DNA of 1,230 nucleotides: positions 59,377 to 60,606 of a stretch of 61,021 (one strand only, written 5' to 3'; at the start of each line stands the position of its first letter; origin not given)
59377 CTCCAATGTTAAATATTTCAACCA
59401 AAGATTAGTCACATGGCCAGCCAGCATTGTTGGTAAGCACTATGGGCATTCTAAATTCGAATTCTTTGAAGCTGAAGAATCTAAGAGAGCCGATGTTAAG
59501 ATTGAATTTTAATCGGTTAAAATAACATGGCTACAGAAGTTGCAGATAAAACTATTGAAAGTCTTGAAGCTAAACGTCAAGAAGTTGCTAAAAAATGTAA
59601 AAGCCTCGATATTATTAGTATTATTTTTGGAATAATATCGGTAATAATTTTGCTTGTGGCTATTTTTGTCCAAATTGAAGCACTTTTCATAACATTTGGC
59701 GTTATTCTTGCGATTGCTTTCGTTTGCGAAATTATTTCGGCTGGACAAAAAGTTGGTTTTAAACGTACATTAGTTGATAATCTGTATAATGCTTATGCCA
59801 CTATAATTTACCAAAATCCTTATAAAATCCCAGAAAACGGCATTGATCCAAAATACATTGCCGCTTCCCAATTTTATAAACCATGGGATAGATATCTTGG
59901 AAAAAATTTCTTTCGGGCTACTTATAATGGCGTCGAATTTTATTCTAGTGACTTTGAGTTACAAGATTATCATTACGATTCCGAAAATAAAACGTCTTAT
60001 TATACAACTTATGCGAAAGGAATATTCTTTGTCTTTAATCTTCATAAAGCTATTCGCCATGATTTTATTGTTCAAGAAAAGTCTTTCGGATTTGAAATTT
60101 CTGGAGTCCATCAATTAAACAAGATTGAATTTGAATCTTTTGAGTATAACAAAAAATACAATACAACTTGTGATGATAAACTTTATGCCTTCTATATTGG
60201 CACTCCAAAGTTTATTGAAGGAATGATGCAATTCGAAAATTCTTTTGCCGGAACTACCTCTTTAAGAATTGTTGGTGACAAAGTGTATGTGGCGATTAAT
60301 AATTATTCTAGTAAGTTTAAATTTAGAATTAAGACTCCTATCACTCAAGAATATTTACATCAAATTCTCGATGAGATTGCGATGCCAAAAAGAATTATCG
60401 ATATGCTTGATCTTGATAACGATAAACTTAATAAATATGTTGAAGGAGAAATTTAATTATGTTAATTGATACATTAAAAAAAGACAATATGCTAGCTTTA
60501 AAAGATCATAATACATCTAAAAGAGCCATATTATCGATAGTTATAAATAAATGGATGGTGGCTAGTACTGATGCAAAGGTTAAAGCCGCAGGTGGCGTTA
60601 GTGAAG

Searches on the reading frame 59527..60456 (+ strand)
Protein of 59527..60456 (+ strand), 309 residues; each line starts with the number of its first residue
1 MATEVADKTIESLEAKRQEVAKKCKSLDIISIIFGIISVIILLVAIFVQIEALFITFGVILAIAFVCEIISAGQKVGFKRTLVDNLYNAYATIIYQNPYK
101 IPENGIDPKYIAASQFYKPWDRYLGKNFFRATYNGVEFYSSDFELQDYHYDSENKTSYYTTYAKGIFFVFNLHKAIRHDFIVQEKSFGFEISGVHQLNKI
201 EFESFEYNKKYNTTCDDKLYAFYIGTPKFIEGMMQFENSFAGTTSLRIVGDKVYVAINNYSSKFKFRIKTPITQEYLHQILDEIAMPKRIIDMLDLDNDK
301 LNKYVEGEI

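Call 65: search_protein_families(library=pfam, proteins=[window:59527-60456:+], max_evalue=0.00001)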
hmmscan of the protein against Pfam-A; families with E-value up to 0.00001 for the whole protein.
window:59527-60456:+ (309 aa): 1 family
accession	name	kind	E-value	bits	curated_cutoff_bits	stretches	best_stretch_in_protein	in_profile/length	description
PF11335.13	DUF3137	-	2e-18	67.1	26.1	1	164-296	4-139/139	Protein of unknown function (DUF3137)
